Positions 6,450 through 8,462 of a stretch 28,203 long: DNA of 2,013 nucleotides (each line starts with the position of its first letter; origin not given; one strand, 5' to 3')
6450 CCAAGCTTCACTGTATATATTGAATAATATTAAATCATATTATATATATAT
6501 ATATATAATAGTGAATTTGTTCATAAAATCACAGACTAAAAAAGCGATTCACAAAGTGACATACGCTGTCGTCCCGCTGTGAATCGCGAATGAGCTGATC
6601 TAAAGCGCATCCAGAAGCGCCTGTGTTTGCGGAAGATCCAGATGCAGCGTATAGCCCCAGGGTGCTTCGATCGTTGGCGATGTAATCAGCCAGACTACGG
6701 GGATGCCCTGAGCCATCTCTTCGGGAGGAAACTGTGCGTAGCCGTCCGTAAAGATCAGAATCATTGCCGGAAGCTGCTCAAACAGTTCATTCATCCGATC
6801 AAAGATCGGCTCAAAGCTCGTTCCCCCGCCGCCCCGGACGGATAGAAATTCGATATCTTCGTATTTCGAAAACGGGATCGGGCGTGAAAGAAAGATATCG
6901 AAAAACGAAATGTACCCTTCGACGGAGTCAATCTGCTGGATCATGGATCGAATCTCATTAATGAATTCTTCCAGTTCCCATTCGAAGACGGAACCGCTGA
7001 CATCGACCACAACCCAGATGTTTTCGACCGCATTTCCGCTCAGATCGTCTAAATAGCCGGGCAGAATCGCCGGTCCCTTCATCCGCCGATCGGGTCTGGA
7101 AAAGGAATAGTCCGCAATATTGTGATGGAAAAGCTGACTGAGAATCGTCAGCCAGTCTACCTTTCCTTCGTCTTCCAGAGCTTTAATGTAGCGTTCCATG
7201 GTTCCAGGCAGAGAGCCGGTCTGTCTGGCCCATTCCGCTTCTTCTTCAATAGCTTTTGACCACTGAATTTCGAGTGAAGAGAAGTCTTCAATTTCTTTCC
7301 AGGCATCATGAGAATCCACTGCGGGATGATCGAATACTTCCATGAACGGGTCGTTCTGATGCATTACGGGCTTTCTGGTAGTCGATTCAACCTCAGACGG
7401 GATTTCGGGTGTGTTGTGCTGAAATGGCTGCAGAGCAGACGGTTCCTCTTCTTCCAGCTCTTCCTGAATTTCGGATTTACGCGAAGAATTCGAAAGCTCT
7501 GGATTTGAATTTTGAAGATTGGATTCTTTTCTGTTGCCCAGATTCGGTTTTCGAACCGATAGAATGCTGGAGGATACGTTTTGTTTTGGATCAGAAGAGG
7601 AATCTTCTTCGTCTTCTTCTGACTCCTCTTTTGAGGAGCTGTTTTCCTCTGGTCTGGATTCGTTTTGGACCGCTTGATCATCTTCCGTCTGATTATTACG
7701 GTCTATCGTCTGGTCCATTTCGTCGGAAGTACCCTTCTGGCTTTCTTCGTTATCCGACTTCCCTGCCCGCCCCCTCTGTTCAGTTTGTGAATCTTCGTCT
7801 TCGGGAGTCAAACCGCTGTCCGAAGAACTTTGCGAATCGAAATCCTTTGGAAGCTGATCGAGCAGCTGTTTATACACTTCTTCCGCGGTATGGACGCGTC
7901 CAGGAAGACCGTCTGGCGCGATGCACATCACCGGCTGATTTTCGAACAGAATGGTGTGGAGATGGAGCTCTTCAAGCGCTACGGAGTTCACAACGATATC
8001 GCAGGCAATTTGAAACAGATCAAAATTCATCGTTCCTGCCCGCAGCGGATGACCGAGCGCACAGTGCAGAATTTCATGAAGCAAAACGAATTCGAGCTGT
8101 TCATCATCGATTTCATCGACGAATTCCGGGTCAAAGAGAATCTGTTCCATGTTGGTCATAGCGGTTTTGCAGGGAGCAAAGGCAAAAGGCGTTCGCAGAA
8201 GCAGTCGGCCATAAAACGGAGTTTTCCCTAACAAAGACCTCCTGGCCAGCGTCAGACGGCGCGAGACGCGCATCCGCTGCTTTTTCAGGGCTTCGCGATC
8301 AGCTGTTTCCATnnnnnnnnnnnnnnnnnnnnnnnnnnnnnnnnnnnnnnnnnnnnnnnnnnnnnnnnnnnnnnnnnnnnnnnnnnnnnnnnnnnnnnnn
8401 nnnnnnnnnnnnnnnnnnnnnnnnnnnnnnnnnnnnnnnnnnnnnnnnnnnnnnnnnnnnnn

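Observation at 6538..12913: Autonomous SNF2 helicase - MoxR AAA+ - VWA/zincin three-gene operon: candidate undescribed NTP-driven conflict (defence or counter-defence) module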

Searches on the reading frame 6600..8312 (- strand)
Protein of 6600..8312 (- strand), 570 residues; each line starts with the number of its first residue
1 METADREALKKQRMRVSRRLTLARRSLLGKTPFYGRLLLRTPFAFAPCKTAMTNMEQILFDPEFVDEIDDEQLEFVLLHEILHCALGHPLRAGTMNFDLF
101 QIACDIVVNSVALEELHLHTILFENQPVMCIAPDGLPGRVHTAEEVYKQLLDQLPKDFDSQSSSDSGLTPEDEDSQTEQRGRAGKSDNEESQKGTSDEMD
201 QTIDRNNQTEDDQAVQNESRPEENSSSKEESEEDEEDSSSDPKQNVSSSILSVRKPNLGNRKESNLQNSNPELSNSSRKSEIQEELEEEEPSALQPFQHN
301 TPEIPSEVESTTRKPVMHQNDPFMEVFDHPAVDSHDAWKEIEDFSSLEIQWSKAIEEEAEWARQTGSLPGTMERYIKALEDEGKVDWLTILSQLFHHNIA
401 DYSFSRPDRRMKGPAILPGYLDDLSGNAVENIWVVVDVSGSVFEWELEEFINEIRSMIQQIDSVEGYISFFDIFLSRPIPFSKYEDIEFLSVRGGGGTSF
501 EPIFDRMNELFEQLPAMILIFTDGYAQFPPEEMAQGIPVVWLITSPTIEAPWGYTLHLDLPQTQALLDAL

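Call 8: search_protein_families(library=pfam, proteins=[window:6600-8312:-], max_evalue=0.01)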
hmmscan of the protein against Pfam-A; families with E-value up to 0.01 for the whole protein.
window:6600-8312:- (570 aa): 2 families
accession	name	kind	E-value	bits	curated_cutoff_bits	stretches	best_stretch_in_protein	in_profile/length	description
PF13203.12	DUF2201_N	-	1.8e-34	120.1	23.2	2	17-219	3-193/271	Putative metallopeptidase domain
PF09967.15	DUF2201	-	7.3e-12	45.9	26.4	1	434-559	3-123/123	VWA-like domain (DUF2201)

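Call 9: search_protein_families(library=padloc, proteins=[window:6600-8312:-], max_evalue=0.01)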
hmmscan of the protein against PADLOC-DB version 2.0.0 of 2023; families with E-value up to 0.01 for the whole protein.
window:6600-8312:- (570 aa): 0 families
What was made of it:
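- No known defence model matches (call 9).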

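Call 10: search_protein_families(library=phrogs, proteins=[window:6600-8312:-], max_evalue=0.001)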
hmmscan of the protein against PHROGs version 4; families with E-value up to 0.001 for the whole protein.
window:6600-8312:- (570 aa): 2 families
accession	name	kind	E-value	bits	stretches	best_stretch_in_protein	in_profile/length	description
phrog_1314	-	DNA, RNA and nucleotide metabolism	3.8e-72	244.6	1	10-559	5-391/394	HNH endonuclease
phrog_30358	-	unknown function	8.6e-11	43.1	1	368-558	15-199/204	-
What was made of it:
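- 6600..8312 (-): Zincin metallopeptidase fused to a VWA/MIDAS domain (570 aa), of the N4 gp25 family. It has an Allobaculum-specific acidic, Ser-rich disordered insert at about aa 160-330. Pfam DUF2201_N at 1.8e-34 and DUF2201 at 7e-12 (call 8). phrog_1314 at 4e-72 (call 10).
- On N4 gp24/gp25-type MoxR and zincin-VWA pair: Pfam 1.8e-34 and 7e-12 (call 8). phrog_1314 at 4e-72 (call 10).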

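Call 11: search_protein_families(library=ncbifam, proteins=[window:6600-8312:-], max_evalue=0.01)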
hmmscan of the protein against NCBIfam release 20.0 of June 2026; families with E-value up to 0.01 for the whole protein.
window:6600-8312:- (570 aa): 0 families

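Call 16: search_dna_similar(query=window:6600-8312:-, collection=phages, mode=protein, max_rows=40)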
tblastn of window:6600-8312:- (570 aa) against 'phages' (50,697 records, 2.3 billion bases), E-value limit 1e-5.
Records with a match: 557; places in all: 557; records where one place covers at least 80% of the query: 0.
Best place of each record, by identity: <60% 557.
By first word of the organism name: Escherichia 194; Pseudomonas 97; Vibrio 84; Klebsiella 17; Erwinia 17; Achromobacter 17; Campylobacter 16; Bacillus 9; Salmonella 8; Acinetobacter 7; and 35 more.
By host as written in the record: - 98; Escherichia coli 72; Pseudomonas aeruginosa 34; Pseudomonas aeruginosa PAO1 16; Campylobacter jejuni 15; Escherichia coli K-12 14; Achromobacter xylosoxidans I2BC 12; Escherichia coli K-12 MG1655 12; and 144 more.
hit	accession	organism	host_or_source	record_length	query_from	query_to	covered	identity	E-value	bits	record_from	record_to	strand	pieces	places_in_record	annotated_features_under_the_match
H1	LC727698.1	Pseudomonas phage sp. 30-3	Pseudomonas aeruginosa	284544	32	523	60%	27.4%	8e-10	128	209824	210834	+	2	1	hydrolase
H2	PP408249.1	Pseudomonas phage vB_Pa-PAC2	Pseudomonas aeruginosa PAO1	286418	32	523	60%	27.4%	8e-10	128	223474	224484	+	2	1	Zn-dependent hydrolase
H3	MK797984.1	Pseudomonas phage vB_PaeM_PA5oct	-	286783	32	523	60%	27.4%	8e-10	128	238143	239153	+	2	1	hypothetical protein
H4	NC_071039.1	Pseudomonas phage vB_PaeM_PA5oct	-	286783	32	523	60%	27.4%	8e-10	128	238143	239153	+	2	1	HNH endonuclease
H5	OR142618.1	Pseudomonas phage Callisto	Pseudomonas aeruginosa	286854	32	523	60%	27.4%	8e-10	128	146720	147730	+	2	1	hypothetical protein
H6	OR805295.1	Pseudomonas phage Paride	Pseudomonas aeruginosa PAO1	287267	32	523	60%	27.4%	8e-10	128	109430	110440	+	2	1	homing endonuclease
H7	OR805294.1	Pseudomonas phage Ettore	Pseudomonas aeruginosa PAO1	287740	32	523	60%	27.4%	8e-10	128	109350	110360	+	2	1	homing endonuclease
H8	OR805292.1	Pseudomonas phage Cassandra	Pseudomonas aeruginosa PAO1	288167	32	523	60%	27.4%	8e-10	128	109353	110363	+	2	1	homing endonuclease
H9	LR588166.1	Pseudomonas phage vB_PaeM_MIJ3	-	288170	32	523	60%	27.4%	8e-10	128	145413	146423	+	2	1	DNA repair ATPase: DNA repair ATPase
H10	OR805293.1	Pseudomonas phage Deifobo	Pseudomonas aeruginosa PAO1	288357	32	523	60%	27.4%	8e-10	128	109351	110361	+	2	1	homing endonuclease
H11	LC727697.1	Pseudomonas phage sp. 30-2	Pseudomonas aeruginosa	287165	32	523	60%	27.1%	9e-10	126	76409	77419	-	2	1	hydrolase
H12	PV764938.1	Sinorhizobium phage Phosso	Sinohrizobium meliloti NRRL L-50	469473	31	557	51%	30.2%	9e-10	132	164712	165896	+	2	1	hypothetical protein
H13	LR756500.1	uncultured phage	metagenomic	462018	58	544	51%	29.8%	8e-11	126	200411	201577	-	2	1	record has no annotation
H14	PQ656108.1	Acinetobacter phage At2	Acinetobacter tandoii W4-4-4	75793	343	559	38%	33.6%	4e-16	89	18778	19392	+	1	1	hypothetical protein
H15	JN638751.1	Bacillus phage G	Bacillus megaterium str. ATCC 43725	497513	332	560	40%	30.6%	1e-20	102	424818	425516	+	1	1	576: gp576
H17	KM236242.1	Escherichia phage Pollock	Escherichia coli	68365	300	558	45%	24.8%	2e-9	67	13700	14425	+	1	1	metallopeptidase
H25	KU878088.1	Bacillus phage AR9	Bacillus subtilis subsp. subtilis 168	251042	334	553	39%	27.2%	5e-11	72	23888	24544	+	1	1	zincin-like protease fused to vWA domain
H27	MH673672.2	Thermus phage phiFa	Thermus thermophilus HB27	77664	366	558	34%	31.0%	7e-16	87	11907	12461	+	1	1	hypothetical protein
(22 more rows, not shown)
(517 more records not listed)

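Call 44: search_solved_structures(query=window:6600-8312:-, max_evalue=1)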
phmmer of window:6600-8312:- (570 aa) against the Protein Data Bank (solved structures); distinct sequences matched with E-value up to 1: 3.
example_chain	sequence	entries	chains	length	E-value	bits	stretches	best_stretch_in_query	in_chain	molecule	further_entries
9dbj_A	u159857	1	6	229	0.35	12.8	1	140-217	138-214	HalB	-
9dbi_A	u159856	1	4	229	0.49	12.3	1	140-217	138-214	HalB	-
9dbh_A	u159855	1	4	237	0.52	12.3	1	140-217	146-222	HalB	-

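Call 57: find_homologous_proteins(query=window:6600-8312:-)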
Query window:6600-8312:- (570 aa): 616 proteins with E <= 0.001 among 8000 candidates; the best 120 are listed.
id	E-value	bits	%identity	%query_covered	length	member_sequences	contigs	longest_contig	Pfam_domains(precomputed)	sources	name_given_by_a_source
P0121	0.0e+0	1263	99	100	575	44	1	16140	PF13203.13,PF09967.16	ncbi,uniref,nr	ncbi:VWA-like domain-containing protein [uncultured Allobaculum sp.]|uniref:vWA domain-containing pr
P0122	3.9e-135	470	44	95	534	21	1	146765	PF13203.13,PF09967.16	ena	-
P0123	5.7e-124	433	42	98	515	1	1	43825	PF13203.13,PF09967.16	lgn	-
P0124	6.4e-92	327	41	41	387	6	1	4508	PF13203.13,PF09967.16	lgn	-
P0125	1.4e-91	326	41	40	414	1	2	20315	PF13203.13,PF09967.16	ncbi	-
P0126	2.4e-91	325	41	40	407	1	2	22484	PF13203.13,PF09967.16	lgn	-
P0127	2.6e-91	325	38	42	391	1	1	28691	PF13203.13,PF09967.16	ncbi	-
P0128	4.0e-90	321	38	42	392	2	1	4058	PF13203.13,PF09967.16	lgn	-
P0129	2.8e-89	319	36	40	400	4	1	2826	PF13203.13,PF09967.16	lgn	-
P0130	1.2e-88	316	41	39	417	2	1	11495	PF13203.13,PF09967.16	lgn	-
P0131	2.1e-88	316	40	40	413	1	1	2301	PF13203.13,PF09967.16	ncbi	-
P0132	2.1e-88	316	40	40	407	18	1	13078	PF13203.13,PF09967.16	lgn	-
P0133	2.8e-88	315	39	40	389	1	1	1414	PF13203.13,PF09967.16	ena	-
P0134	5.1e-88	314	40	41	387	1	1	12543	PF13203.13,PF09967.16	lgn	-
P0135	9.9e-88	313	40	40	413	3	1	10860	PF13203.13,PF09967.16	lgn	-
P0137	1.6e-87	313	39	40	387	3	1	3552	PF10263.16,PF13203.13,PF09967.16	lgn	-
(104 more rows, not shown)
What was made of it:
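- On SprT/Wss1/Spartan DNA-dependent metalloproteases: One orthologue has a precomputed SprT-like Pfam hit (call 57).
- One orthologue has a precomputed SprT-like Pfam hit (P0137, call 57).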

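Call 63: get_annotated_region(hit=H17, flank=6000)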
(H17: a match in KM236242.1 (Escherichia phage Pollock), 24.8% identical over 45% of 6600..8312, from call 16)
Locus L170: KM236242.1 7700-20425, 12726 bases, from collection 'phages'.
description: Escherichia phage Pollock, complete genome.
organism: Escherichia phage Pollock (NCBI taxid 1540097)
taxonomy: Viruses; Duplodnaviria; Heunggongvirae; Uroviricota; Caudoviricetes; Schitoviridae; Humphriesvirinae; Pollockvirus; Pollockvirus pollock
host: Escherichia coli; source: -; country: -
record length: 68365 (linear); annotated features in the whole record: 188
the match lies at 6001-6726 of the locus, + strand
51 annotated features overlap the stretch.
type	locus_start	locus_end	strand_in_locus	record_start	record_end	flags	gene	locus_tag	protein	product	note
CDS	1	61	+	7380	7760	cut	-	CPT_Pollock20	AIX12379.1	hypothetical protein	-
regulatory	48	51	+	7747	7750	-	-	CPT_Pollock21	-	ribosome_binding_site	-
CDS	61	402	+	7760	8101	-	-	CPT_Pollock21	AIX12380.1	hypothetical protein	-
regulatory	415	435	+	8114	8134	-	-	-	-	terminator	-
regulatory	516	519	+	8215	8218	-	-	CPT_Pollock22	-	ribosome_binding_site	-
CDS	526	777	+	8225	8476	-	-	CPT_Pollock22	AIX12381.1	hypothetical protein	-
regulatory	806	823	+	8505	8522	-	-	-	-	terminator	-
regulatory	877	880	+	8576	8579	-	-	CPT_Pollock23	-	ribosome_binding_site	-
CDS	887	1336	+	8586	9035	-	-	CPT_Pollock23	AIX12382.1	dUTPase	-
regulatory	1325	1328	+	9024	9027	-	-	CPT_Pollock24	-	ribosome_binding_site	-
CDS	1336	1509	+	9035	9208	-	-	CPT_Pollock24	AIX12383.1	hypothetical protein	-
regulatory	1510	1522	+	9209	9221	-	-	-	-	terminator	-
regulatory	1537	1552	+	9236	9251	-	-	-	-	terminator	-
regulatory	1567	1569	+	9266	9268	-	-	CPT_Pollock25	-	ribosome_binding_site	-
CDS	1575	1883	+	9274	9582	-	-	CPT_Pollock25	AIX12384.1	hypothetical protein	-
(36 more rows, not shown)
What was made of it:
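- Tried and rejected: A homing endonuclease is inserted within the gp24-like/gp25-like gene region (between the gp24-like fragment and an unnamed ORF upstream of gp25-like) in some phages (call 63).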

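Call 64: get_annotated_region(hit=H27, flank=6000)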
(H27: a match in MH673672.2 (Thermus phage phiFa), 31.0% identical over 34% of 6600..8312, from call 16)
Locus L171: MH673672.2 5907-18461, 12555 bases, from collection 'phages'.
description: Thermus phage phiFa, complete genome.
organism: Thermus phage phiFa (NCBI taxid 1400796)
taxonomy: Viruses; Duplodnaviria; Heunggongvirae; Uroviricota; Caudoviricetes
host: Thermus thermophilus HB27; source: hot spring water; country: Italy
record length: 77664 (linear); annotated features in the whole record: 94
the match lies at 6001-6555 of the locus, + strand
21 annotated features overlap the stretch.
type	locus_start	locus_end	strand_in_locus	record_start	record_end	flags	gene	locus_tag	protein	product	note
repeat_region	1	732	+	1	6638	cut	-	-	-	-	5' long terminal repeat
CDS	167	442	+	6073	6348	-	-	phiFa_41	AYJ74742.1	hypothetical protein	-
CDS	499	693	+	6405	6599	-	-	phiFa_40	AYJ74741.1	hypothetical protein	-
CDS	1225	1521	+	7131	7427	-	-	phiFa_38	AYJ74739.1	hypothetical protein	-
CDS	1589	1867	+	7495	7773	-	-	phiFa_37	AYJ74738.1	hypothetical protein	-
CDS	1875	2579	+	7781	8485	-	-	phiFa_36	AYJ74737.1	hypothetical protein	-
CDS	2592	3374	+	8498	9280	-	-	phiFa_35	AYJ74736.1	hypothetical protein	-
CDS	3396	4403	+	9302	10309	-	-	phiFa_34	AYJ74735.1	AAA+ superfamily ATPase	-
CDS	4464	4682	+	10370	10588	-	-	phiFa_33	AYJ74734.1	hypothetical protein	-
CDS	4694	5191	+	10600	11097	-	-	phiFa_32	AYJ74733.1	ribonuclease H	-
CDS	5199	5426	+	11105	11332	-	-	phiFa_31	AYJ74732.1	hypothetical protein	-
CDS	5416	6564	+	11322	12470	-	-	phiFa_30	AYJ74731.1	hypothetical protein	-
CDS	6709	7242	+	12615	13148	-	-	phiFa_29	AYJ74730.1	hypothetical protein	-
CDS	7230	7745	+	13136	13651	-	-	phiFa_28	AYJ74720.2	hypothetical protein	-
CDS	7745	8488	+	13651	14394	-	-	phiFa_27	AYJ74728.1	hypothetical protein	-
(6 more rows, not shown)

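Call 65: get_annotated_region(hit=H25, flank=5000)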
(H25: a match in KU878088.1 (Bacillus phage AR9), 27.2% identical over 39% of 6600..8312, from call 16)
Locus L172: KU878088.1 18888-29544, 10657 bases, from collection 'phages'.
description: Bacillus phage AR9, complete genome.
organism: Bacillus phage AR9 (NCBI taxid 1815509)
taxonomy: Viruses; Duplodnaviria; Heunggongvirae; Uroviricota; Caudoviricetes; Takahashivirus; Takahashivirus PBS1
host: Bacillus subtilis subsp. subtilis 168; source: -; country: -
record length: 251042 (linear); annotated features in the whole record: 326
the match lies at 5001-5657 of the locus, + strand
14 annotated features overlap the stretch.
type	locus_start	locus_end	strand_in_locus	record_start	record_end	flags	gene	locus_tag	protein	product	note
CDS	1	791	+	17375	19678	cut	-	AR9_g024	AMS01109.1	DNA gyrase subunit B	cd00075 - histidine kinase-like ATPases, cd01030 - topoisomerase-primase (TOPRIM); pfam01751 -Toprim domain, pfam00986 ...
CDS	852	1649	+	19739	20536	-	-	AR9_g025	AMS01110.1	mannosyl-glycoendo-beta-N-acetylglucosaminidase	pfam01832 - mannosyl-glycoprotein endo-beta-N-acetylglucosaminidase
CDS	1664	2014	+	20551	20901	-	-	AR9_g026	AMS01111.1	hypothetical protein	-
CDS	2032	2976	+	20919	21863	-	-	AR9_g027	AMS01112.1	DNA binding protein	cl17451 - homeodomain-like domain, COG1438 - arginine repressor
regulatory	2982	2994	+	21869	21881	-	-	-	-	promoter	early promoter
CDS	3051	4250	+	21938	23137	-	-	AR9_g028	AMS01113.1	AAA family ATPase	cd00009 - ATPases associated with a wide variety of cellular activities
CDS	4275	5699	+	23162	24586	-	-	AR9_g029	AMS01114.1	zincin-like protease fused to vWA domain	pfam09967 - VWA-like domain, pfam13203 - metallopeptidase domain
CDS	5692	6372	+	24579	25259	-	-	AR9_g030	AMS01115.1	hypothetical protein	-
CDS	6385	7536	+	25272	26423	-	-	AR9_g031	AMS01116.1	hypothetical protein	-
CDS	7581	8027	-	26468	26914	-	-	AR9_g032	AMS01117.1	HNH nuclease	-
regulatory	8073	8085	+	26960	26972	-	-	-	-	promoter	early promoter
CDS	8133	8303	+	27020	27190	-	-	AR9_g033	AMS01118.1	hypothetical protein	-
CDS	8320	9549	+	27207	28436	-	-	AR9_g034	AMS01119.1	hypothetical protein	-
CDS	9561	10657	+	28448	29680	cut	-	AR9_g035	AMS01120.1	hypothetical protein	-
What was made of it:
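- In phage AR9 the pair lies just downstream of an annotated early promoter (call 65), and in phage Pollock it lies beside DNA-metabolism genes (call 63).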

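Call 66: predict_structure(alignment_id=A5)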
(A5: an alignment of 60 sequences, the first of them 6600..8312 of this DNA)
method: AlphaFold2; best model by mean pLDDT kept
length: 570 residues; sequences in the alignment: 60
mean_pLDDT: 75.6   pTM: 0.57
mean pLDDT of the five models: 75.6, 75.1, 74.7, 73.3, 72.5
residues with pLDDT >= 90: 262; 70-90: 96; 50-70: 65; < 50: 147
segments of 3 or more residues with pLDDT < 50: 166-170, 172-183, 185-189, 191-198, 202-209, 211-230, 232-234, 247-263, 272-277, 291-303, 305-307, 310-325, 328-330, 402-404, 414-420
pLDDT, mean of each block of 10 residues (from residue 1): 90 97 98 97 95 96 97 98 95 87 97 97 95 96 94 80 51 47 48 46 46 42 44 49 50 38 48 50 50 40 47 39 47 78 79 93 93 81 78 67 53 50 62 96 90 89 92 95 87 87 96 95 96 96 94 92 76
secondary structure, 60 per line:
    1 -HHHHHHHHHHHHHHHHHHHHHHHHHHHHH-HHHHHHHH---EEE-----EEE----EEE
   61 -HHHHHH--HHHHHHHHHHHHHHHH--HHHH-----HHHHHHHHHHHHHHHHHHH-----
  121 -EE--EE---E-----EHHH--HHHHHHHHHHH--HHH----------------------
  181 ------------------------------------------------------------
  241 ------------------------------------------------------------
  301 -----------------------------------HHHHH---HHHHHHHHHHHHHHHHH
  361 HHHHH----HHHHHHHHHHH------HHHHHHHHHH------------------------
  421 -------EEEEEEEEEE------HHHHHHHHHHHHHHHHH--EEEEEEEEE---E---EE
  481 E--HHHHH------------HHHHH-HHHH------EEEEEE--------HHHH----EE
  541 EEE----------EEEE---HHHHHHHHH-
elements in order: H2-30 H32-39 E43-45 E51-53 E58-60 H62-67 H70-85 H88-91 H97-115 H143-153 H336-340 H344-365 H370-380 H387-396 E428-437 H444-460 E463-471 E479-481 H484-488 H501-505 H507-510 E517-522 H531-534 E539-543 E554-557 H561-569
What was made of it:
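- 6600..8312 (-): In the AF2 model both domains exceed pLDDT 90 and the insert is below 50 (call 66).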

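Call 70: fold_search(model_id=the predicted structure, library=pdb)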
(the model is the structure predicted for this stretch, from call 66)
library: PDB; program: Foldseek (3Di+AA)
matches with E <= 10: 409; with E <= 0.001: 32
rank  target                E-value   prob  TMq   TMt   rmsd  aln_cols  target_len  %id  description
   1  4jdu                  3.3e-05  1.00  0.19  0.48   8.8       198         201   14  The crystal structure of an aerotolerance-related membrane protein from Bacteroides fragilis NCTC 9343 with multiple mut (released 2013-03-27)
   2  8fd7_D                4.3e-05  1.00  0.21  0.13   4.0       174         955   16  Structure of the human L-type voltage-gated calcium channel Cav1.2 complexed with gabapentin (released 2023-03-22)
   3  6pyx_A                6.7e-05  1.00  0.19  0.57   4.6       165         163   18  Calcium Activated Chloride Channel Regulator 1 (CLCA1) VWA Domain (released 2020-01-29)
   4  6pyo_A                9.4e-05  1.00  0.18  0.54   4.5       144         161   17  Calcium Activated Chloride Channel Regulator 1 (CLCA1) VWA Domain (released 2020-01-29)
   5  8hmb_E                1.2e-04  1.00  0.20  0.13   5.1       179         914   14  Cryo-EM structure of human high-voltage activated L-type calcium channel CaV1.2 in complex with benidipine (BEN) (released 2024-04-24)
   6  3n2n_A                1.9e-04  1.00  0.19  0.51   7.6       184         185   15  The Crystal Structure of Tumor Endothelial Marker 8 (TEM8) extracellular domain (released 2011-01-05)
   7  3bn3_A                2.1e-04  1.00  0.20  0.54   5.3       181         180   13  crystal structure of ICAM-5 in complex with aL I domain (released 2008-08-19)
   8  1shu                  2.1e-04  1.00  0.19  0.53   7.3       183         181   15  Crystal Structure of the von Willebrand factor A domain of human capillary morphogenesis protein 2: an anthrax toxin rec (released 2004-04-13)
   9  8hlp_F                2.3e-04  1.00  0.20  0.13   7.9       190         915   17  Cryo-EM structure of human high-voltage activated L-type calcium channel CaV1.2 (apo) (released 2024-04-24)
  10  3ibs_B                2.3e-04  1.00  0.20  0.50   8.8       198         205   16  Crystal structure of conserved hypothetical protein BatB from Bacteroides thetaiotaomicron (released 2009-08-25)
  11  6bxf_A                2.3e-04  1.00  0.18  0.22   7.5       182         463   10  Crystal structure of an extended b3 integrin L33 (released 2018-08-01)
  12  7mix_D                2.7e-04  1.00  0.20  0.12   5.1       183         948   15  Human N-type voltage-gated calcium channel Cav2.2 in the presence of ziconotide at 3.0 Angstrom resolution (released 2021-07-07)
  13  9kop                  2.8e-04  1.00  0.19  0.23  13.2       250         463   16  Crystal structure of the Trove domain (released 2025-10-01)
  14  3ibs_A                3.3e-04  1.00  0.20  0.50   8.8       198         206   16  Crystal structure of conserved hypothetical protein BatB from Bacteroides thetaiotaomicron (released 2009-08-25)
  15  8if4_A                3.3e-04  1.00  0.19  0.12   8.5       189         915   14  Structure of human alpha-2/delta-1 without mirogabalin (released 2023-04-05)
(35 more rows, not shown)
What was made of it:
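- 6600..8312 (-): The VWA fold matches BatB, CLCA1, Rea1/MDN1 MIDAS and Ro60 (call 70).
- Closest known: FtsH and Lon. Same: The VWA fold of this protein matches the Rea1/MDN1 MIDAS domains (call 70).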
